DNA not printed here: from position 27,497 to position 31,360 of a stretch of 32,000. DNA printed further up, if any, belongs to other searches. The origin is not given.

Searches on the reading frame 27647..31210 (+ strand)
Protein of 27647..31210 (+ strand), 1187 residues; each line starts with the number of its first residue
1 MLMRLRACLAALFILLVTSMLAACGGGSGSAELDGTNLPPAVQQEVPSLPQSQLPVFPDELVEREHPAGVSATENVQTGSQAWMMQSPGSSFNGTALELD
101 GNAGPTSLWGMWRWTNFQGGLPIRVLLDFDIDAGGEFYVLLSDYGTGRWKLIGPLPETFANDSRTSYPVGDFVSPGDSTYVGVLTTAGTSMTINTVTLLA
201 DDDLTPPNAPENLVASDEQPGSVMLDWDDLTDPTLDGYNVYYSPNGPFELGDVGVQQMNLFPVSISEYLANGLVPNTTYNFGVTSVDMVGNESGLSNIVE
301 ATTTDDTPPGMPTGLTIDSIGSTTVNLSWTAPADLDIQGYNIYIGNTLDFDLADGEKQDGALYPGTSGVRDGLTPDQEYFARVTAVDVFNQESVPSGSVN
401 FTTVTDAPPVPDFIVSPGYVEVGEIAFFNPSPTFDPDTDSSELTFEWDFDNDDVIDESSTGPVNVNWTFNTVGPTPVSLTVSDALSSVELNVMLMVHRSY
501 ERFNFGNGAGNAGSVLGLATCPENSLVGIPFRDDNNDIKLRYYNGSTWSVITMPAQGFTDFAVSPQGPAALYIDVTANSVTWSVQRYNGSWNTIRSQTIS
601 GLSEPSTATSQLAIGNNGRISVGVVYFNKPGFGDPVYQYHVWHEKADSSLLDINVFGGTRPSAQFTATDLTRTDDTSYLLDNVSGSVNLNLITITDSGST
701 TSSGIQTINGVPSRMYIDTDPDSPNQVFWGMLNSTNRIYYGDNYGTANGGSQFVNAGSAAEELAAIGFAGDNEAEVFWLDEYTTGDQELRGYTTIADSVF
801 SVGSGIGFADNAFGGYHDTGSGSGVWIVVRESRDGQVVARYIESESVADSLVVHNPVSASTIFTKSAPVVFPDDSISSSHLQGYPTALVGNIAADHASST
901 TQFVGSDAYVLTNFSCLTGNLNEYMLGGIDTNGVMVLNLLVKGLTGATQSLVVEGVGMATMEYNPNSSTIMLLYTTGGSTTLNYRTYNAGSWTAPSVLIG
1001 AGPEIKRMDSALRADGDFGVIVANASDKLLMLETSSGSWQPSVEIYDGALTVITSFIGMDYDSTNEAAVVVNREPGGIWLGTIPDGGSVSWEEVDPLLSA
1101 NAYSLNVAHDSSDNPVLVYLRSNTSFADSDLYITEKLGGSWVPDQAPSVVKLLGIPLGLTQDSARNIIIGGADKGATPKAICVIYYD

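Call 13: search_protein_families(library=pfam, proteins=[window:27647-31207:+], max_evalue=0.001)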
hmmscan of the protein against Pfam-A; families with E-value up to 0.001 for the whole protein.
window:27647-31207:+ (1187 aa): 3 families
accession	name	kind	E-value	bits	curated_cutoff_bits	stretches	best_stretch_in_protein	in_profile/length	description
PF00041.27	fn3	-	5.2e-18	65.5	25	2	209-300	2-82/84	Fibronectin type III domain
PF00801.26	PKD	-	8.6e-07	29.3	23.5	1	416-492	7-76/80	PKD domain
PF18911.6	PKD_4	-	0.00073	20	27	0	407-484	2-71/85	PKD domain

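Call 51: find_encoding_contigs(protein=window:27647-31210:+, flank=10000, max_places=3)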
Protein window:27647-31210:+ (1187 aa): 5 contigs read that carry it; 3 places shown.
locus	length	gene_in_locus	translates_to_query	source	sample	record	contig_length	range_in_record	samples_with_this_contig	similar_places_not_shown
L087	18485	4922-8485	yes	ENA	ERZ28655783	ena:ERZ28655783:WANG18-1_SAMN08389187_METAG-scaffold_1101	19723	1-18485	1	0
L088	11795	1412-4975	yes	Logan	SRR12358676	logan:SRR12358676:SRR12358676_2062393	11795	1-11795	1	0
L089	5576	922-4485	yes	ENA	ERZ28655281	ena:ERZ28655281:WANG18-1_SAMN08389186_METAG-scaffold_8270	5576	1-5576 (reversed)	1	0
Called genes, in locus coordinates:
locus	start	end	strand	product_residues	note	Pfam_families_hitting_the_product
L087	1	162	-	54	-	?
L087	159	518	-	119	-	PF01022:HTH_5, PF12840:HTH_20, PF13412:HTH_24 (weak)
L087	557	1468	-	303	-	-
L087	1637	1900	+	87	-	-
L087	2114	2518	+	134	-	PF01625:PMSR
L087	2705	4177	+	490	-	PF22113:Mtrc-MtrF_II-IV_dom (faint), PF13435:Cytochrome_C554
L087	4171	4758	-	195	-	-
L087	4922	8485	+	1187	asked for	PF00041:fn3, PF00801:PKD (weak)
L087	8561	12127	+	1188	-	PF00041:fn3 (weak)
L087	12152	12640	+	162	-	PF02075:RuvC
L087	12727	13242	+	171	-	PF14520:HHH_5, PF07499:RuvA_C (weak)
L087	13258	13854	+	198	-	PF13240:Zn_Ribbon_1 (weak)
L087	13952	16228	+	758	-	PF00912:Transgly, PF00905:Transpeptidase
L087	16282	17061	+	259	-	-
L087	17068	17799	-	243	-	-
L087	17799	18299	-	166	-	PF01029:NusB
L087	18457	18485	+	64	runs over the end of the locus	-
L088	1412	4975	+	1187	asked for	PF00041:fn3, PF00801:PKD (weak)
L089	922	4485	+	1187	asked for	PF00041:fn3, PF00801:PKD (weak)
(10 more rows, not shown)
